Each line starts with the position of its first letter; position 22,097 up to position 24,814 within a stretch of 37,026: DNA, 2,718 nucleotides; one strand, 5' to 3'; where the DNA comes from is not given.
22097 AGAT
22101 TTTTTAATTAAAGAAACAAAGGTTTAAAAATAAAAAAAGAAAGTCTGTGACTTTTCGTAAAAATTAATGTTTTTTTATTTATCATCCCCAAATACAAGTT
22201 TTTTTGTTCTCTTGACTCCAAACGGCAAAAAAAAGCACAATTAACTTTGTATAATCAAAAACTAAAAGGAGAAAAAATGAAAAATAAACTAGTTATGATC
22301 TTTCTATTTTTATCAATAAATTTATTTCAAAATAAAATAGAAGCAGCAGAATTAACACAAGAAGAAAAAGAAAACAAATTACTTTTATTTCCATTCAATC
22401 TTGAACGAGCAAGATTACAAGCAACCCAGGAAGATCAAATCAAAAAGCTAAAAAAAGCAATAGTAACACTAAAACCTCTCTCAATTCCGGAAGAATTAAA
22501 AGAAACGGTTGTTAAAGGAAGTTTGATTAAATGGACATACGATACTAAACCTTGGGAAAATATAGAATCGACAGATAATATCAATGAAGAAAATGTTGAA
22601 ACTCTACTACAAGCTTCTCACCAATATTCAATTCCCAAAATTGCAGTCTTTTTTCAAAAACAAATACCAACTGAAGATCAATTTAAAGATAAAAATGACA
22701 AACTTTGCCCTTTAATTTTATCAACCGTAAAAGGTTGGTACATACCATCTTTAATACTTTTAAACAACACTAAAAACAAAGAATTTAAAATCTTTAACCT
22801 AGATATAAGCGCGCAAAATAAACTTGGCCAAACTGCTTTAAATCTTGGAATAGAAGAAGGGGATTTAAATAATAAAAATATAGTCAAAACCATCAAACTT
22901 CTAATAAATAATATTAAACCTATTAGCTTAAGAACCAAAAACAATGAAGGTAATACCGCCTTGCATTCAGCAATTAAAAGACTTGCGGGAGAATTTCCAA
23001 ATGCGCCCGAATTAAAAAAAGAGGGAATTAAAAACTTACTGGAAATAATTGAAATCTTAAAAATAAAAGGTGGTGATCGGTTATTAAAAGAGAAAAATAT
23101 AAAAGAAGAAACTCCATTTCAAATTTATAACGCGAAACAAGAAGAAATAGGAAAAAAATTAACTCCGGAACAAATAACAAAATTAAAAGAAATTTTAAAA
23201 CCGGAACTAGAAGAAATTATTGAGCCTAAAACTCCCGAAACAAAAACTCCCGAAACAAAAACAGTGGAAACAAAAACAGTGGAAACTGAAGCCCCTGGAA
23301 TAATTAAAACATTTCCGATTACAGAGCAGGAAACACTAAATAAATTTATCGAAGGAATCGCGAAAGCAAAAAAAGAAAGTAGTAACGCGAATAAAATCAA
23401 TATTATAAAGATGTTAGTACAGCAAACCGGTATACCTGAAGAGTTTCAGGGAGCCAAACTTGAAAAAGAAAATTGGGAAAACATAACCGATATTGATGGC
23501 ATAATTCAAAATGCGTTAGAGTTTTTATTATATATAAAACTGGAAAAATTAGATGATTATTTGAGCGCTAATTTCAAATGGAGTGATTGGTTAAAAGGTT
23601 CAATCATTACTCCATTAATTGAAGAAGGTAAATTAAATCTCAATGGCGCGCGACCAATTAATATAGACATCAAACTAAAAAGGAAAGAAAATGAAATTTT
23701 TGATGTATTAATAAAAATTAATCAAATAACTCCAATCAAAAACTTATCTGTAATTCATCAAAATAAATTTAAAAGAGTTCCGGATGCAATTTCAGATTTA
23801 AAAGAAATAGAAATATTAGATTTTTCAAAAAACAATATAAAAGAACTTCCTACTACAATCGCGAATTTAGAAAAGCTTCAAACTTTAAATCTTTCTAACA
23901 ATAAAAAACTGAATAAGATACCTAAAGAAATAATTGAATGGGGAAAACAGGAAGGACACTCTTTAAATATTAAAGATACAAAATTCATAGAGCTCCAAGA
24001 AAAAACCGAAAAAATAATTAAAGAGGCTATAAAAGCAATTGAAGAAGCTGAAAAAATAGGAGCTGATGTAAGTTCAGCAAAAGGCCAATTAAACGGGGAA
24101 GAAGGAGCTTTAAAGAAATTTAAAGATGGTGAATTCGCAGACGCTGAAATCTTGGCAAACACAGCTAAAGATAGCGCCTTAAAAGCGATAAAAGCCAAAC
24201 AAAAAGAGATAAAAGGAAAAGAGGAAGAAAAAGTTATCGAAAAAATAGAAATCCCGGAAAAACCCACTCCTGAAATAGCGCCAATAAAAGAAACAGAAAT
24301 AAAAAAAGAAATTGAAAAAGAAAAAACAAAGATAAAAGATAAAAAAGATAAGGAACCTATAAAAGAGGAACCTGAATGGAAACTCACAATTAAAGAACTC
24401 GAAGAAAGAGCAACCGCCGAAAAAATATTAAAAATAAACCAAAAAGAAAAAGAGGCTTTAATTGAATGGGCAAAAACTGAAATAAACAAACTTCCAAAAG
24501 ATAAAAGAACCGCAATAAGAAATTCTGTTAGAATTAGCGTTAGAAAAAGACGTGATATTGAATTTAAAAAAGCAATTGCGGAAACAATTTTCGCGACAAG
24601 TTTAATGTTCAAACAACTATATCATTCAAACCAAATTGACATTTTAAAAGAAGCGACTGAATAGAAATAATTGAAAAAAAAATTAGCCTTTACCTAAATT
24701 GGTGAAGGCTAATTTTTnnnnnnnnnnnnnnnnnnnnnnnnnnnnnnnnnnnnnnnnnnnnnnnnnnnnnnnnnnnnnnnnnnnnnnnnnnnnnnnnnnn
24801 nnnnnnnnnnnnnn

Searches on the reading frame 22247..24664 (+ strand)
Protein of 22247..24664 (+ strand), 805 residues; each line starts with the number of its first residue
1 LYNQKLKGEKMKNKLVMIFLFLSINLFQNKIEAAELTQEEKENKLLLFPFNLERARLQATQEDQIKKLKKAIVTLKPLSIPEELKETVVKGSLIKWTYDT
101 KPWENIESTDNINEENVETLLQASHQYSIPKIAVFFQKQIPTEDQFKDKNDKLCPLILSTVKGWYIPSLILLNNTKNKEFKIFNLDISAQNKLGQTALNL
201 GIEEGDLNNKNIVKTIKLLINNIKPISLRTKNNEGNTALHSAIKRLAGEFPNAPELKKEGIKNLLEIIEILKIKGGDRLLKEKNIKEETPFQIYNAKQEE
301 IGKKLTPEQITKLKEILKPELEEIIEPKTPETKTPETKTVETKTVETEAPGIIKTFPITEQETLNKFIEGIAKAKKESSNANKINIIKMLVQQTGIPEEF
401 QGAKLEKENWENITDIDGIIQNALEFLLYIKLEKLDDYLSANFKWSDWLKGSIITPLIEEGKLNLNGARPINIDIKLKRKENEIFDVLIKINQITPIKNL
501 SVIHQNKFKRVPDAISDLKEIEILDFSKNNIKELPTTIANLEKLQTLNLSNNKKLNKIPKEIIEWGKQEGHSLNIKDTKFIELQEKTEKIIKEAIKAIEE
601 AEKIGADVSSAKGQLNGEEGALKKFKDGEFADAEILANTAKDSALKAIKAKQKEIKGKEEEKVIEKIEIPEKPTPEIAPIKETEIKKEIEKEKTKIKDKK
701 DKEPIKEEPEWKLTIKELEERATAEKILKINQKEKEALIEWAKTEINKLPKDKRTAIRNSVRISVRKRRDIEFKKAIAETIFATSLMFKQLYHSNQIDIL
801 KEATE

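Call 16: search_protein_families(library=pfam, proteins=[window:22247-24664:+], max_evalue=0.001)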
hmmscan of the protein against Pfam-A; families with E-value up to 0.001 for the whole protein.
window:22247-24664:+ (805 aa): 6 families
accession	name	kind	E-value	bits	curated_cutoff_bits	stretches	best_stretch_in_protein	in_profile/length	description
PF23598.1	LRR_14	-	5.6e-08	32.4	40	1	504-556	55-107/353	Leucine-rich repeat region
PF13855.12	LRR_8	-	2.8e-07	30.6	27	1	504-553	9-60/61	Leucine rich repeat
PF13637.12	Ank_4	-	5.5e-06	27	22.7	0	214-245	11-40/50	Ankyrin repeats (many copies)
PF12799.13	LRR_4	-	5.1e-05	23.8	27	1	521-558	3-39/44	Leucine Rich repeats (2 copies)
PF12796.13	Ank_2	-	0.00012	23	27.3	1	184-245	19-70/90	Ankyrin repeats (3 copies)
PF00560.39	LRR_1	-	0.00015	21.7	20.6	0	543-562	1-20/23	Leucine Rich Repeat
